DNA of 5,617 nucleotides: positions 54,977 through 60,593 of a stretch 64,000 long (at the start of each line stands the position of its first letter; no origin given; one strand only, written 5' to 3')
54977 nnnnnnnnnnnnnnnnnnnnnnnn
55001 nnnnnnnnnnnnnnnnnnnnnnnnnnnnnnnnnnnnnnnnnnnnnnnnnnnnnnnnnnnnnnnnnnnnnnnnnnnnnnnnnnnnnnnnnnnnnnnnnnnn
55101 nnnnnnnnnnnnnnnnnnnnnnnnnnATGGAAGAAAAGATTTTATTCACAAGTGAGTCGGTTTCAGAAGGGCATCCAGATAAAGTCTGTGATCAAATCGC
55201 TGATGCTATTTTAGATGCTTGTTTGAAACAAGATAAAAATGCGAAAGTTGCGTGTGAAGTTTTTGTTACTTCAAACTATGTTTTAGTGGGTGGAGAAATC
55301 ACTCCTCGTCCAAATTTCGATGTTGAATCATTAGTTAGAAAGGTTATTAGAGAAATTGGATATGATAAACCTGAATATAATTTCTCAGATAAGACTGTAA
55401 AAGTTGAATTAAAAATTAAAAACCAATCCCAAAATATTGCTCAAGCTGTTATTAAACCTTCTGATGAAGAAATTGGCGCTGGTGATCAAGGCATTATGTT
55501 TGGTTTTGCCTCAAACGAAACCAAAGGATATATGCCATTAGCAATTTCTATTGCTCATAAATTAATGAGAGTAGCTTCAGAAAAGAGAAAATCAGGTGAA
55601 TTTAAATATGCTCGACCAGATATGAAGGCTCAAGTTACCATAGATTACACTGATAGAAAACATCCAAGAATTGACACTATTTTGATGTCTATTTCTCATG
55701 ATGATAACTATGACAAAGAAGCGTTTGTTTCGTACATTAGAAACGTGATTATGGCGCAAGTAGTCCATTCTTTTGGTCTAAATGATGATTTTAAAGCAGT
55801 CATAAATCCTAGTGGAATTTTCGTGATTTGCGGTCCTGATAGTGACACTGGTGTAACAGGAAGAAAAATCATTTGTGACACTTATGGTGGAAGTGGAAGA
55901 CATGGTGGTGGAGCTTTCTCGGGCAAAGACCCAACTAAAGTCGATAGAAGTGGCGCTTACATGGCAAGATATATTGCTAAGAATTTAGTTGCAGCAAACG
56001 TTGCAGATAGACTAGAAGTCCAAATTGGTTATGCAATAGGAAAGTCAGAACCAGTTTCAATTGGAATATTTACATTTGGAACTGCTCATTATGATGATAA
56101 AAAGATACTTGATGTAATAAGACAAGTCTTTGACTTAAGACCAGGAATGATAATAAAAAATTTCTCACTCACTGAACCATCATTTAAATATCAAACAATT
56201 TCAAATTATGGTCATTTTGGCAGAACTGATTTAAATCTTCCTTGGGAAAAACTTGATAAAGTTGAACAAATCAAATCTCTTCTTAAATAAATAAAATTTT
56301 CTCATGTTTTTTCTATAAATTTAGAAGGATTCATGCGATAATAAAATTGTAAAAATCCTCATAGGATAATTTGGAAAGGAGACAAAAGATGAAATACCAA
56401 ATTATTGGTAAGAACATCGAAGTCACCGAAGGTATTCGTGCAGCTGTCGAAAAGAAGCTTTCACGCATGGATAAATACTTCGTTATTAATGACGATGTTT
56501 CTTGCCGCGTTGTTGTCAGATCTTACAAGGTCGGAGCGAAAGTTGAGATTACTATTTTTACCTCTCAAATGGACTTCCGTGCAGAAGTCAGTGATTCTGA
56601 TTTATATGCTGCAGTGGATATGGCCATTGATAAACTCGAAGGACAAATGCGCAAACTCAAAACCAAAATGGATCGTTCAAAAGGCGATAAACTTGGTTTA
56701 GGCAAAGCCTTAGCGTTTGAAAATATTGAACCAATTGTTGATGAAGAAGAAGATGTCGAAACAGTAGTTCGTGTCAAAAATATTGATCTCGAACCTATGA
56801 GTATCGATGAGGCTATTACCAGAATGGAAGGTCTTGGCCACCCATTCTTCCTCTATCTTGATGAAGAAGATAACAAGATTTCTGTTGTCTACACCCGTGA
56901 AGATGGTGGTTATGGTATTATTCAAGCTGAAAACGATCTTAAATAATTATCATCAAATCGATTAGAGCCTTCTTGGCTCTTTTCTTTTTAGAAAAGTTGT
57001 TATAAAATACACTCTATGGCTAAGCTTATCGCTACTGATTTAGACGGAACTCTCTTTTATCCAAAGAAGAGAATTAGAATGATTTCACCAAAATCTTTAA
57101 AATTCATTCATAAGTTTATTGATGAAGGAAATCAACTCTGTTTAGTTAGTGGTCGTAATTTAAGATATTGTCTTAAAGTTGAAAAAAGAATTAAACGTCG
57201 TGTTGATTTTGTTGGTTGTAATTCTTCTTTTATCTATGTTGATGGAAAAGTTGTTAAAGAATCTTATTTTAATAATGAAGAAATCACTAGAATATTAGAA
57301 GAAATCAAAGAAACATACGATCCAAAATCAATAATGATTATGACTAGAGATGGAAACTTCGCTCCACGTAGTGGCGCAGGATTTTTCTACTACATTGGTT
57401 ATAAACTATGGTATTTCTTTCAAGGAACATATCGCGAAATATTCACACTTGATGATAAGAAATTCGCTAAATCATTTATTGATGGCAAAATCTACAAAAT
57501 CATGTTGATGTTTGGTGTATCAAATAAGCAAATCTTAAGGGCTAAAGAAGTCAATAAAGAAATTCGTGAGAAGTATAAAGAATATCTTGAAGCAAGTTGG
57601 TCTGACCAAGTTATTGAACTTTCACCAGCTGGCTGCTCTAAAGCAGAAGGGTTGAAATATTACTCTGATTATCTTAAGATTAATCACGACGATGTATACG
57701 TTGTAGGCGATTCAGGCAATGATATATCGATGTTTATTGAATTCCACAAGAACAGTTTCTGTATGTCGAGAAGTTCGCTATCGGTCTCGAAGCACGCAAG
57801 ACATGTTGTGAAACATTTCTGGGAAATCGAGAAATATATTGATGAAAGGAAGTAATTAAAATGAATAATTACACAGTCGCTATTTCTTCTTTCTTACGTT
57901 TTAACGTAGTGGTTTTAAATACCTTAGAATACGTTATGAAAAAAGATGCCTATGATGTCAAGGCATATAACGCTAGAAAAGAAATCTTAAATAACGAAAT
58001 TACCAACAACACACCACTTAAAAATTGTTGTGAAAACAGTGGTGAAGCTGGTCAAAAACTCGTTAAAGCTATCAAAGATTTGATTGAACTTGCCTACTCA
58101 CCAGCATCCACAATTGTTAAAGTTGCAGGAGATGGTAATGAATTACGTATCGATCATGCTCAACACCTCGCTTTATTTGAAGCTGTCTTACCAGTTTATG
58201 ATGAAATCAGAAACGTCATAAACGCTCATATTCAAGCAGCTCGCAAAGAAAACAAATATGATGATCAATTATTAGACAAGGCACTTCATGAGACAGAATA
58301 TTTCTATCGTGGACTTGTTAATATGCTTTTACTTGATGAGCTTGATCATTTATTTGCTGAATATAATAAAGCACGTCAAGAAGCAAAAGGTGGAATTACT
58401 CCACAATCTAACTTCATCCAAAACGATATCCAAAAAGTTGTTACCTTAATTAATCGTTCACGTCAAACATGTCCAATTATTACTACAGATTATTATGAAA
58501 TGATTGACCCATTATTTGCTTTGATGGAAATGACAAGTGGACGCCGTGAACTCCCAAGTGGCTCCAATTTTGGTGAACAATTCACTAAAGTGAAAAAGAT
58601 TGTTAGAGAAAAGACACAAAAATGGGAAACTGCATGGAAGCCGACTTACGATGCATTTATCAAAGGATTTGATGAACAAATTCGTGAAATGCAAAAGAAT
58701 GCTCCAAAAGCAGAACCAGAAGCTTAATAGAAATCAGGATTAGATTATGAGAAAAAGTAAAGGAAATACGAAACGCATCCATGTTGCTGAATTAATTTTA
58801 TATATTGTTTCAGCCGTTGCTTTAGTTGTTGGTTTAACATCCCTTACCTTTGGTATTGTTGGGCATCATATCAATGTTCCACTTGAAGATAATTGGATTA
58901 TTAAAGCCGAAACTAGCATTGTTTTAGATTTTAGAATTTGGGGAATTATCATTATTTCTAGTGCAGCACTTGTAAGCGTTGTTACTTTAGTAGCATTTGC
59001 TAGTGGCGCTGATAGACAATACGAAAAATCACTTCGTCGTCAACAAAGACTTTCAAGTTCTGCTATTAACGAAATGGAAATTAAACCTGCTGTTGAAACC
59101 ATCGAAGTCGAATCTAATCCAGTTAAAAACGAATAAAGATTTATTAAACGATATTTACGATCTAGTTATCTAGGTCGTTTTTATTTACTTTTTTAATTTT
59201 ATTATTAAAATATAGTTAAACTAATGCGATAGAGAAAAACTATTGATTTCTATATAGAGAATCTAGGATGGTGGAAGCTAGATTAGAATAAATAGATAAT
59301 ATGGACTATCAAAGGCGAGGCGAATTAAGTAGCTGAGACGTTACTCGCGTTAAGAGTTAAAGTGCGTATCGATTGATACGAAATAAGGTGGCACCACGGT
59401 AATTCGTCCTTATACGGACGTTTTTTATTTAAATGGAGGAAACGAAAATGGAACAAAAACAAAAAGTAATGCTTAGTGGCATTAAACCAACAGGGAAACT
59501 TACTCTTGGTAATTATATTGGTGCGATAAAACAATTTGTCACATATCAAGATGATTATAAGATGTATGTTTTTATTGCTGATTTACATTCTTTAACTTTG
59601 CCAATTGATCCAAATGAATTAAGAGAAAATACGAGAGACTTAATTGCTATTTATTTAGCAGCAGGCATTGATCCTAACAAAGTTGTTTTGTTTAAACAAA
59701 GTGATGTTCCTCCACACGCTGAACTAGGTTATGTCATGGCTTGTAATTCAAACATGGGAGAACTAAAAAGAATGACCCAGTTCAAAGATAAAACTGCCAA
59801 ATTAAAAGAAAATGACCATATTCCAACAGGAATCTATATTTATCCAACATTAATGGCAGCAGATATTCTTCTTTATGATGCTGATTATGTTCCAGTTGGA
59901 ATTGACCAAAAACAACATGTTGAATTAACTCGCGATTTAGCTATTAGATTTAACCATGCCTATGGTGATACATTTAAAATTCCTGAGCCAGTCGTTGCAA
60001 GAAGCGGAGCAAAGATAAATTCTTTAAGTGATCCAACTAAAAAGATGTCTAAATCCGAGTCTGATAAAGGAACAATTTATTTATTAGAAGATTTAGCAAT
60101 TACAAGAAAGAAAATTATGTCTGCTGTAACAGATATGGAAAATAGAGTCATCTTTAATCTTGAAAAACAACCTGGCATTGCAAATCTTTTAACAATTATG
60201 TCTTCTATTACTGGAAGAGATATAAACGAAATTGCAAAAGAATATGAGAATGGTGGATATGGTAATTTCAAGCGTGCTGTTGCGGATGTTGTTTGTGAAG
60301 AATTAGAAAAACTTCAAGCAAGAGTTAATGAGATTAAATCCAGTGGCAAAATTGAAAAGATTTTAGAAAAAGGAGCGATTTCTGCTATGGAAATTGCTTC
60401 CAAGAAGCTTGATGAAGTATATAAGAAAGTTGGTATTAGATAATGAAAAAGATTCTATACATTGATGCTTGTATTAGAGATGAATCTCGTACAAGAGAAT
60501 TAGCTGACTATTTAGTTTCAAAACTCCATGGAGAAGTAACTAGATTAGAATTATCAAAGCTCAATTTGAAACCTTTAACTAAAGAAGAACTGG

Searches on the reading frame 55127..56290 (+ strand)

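Call 60: search_protein_families(library=pfam, proteins=[window:55127-56290:+], max_evalue=0.0001)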
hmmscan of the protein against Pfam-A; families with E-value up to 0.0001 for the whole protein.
window:55127-56290:+ (387 aa): 3 families
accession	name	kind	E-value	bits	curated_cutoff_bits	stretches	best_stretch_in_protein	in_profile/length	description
PF02773.21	S-AdoMet_synt_C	-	4.2e-60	202.1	25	1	234-375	1-138/138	S-adenosylmethionine synthetase, C-terminal domain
PF00438.25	S-AdoMet_synt_N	-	1.3e-40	138.3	33.1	1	5-101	2-98/99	S-adenosylmethionine synthetase, N-terminal domain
PF02772.21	S-AdoMet_synt_M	-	9.1e-38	129.5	29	1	115-232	1-120/120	S-adenosylmethionine synthetase, central domain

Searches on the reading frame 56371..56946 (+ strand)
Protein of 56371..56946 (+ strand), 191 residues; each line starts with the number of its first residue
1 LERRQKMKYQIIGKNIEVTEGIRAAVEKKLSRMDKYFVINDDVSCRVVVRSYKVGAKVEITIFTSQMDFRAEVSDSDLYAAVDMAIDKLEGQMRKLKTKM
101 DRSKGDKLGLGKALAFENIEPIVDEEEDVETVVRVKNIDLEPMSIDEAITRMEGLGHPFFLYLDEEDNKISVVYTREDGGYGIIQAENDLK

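Call 46: search_protein_families(library=pfam, proteins=[window:56371-56946:+], max_evalue=0.01)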
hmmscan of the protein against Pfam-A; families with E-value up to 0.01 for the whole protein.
window:56371-56946:+ (191 aa): 2 families
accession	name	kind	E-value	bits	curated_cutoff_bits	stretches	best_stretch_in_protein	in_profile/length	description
PF02482.25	Ribosomal_S30AE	-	3.8e-25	88.9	23.7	1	9-100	1-87/88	Sigma 54 modulation protein / S30EA ribosomal protein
PF16321.10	Ribosom_S30AE_C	-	8.8e-22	77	25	1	130-183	4-57/57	Sigma 54 modulation/S30EA ribosomal protein C terminus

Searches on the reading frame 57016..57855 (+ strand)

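Call 60: search_protein_families(library=pfam, proteins=[window:57016-57855:+], max_evalue=0.0001)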
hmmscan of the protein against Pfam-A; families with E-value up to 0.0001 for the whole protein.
window:57016-57855:+ (279 aa): 3 families
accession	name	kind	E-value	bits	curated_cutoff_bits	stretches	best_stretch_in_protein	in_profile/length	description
PF08282.18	Hydrolase_3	-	5.5e-38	131.6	20.9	1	5-267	1-245/255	haloacid dehalogenase-like hydrolase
PF05116.19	S6PP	-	1.2e-08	35.3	20.3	1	196-244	153-200/247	Sucrose-6F-phosphate phosphohydrolase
PF00702.32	Hydrolase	-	1.4e-05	26.1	26.4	0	201-242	151-189/191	haloacid dehalogenase-like hydrolase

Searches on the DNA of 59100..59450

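Call 77: search_rna_families(source=window, start=59100, end=59450, threshold=evalue, max_evalue=0.01)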
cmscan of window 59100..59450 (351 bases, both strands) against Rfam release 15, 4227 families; matches with E-value up to 0.01: 1.
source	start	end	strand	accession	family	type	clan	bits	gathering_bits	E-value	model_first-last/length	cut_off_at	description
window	59215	59414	+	RF00230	T-box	Cis-reg; leader;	-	88.5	93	3.8e-20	1-219/219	no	T-box leader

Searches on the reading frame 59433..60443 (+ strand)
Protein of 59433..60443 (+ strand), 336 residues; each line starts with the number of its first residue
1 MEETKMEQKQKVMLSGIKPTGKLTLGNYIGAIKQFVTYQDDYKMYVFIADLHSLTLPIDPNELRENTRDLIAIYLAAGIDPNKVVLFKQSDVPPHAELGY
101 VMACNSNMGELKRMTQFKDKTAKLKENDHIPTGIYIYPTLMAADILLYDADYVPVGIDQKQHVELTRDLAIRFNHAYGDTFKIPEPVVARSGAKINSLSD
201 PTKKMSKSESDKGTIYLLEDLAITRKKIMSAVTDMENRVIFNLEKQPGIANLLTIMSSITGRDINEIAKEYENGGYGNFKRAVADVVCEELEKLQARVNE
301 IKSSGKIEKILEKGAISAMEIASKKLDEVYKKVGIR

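Call 60: search_protein_families(library=pfam, proteins=[window:59433-60443:+], max_evalue=0.0001)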
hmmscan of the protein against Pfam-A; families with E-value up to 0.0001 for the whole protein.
window:59433-60443:+ (336 aa): 1 family
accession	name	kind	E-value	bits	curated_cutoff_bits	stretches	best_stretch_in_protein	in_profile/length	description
PF00579.31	tRNA-synt_1b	-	4.4e-70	236.7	21.1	1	9-289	4-289/292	tRNA synthetases class I (W and Y)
